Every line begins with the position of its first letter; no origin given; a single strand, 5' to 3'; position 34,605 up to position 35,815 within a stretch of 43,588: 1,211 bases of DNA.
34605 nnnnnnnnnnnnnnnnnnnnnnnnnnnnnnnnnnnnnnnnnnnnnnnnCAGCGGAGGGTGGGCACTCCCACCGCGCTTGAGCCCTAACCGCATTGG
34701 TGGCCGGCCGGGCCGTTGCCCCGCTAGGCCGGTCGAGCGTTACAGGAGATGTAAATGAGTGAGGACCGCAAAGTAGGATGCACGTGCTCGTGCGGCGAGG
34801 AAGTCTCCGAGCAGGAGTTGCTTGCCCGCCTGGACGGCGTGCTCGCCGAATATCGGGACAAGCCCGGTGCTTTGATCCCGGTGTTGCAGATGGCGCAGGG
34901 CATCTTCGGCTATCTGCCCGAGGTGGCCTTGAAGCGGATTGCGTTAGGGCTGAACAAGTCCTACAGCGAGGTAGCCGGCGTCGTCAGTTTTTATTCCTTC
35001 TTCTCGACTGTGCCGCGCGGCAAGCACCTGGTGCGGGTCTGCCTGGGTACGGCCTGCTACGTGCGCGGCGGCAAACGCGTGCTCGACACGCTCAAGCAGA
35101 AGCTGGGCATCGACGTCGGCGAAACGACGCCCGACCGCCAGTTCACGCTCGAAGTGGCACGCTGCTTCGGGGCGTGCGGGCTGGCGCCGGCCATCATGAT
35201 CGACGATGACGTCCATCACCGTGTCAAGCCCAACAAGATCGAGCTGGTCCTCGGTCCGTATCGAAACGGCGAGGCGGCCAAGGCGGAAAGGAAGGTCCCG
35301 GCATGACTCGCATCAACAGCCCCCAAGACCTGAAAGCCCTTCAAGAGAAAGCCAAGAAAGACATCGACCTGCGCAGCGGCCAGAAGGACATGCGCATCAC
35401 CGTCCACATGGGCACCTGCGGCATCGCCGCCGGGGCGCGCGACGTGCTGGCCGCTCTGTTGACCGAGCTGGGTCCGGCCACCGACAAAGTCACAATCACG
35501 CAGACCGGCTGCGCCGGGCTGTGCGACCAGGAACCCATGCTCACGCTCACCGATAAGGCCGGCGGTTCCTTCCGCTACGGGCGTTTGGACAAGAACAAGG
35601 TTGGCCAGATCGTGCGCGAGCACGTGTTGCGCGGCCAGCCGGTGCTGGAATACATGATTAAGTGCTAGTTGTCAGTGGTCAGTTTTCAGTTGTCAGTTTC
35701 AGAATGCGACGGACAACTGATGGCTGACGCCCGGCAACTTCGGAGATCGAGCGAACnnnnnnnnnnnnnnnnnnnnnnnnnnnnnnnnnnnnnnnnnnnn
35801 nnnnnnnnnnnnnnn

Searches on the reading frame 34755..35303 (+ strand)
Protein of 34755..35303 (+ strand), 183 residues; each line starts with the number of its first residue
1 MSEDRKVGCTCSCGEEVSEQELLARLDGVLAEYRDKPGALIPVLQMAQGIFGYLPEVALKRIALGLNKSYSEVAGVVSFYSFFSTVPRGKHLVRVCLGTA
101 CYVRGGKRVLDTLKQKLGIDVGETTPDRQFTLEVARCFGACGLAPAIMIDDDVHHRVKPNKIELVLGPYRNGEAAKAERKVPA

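Call 6: search_protein_families(library=pfam, proteins=[window:34755-35303:+], max_evalue=0.001)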
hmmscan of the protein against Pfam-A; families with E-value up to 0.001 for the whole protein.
window:34755-35303:+ (183 aa): 1 family
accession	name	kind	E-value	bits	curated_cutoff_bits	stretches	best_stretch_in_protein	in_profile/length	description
PF01257.25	2Fe-2S_thioredx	-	4.7e-48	163.2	24.8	1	28-167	3-142/145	Thioredoxin-like [2Fe-2S] ferredoxin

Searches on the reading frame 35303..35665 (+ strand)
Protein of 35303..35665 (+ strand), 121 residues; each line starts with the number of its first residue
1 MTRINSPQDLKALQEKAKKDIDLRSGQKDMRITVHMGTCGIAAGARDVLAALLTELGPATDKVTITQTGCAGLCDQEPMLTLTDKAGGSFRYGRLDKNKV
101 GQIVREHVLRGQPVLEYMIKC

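Call 6: search_protein_families(library=pfam, proteins=[window:35303-35665:+], max_evalue=0.001)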
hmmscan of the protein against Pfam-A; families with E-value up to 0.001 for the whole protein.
window:35303-35665:+ (121 aa): 1 family
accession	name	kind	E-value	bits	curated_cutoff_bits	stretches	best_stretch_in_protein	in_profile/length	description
PF01257.25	2Fe-2S_thioredx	-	1.5e-06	28.5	24.8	1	29-106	65-143/145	Thioredoxin-like [2Fe-2S] ferredoxin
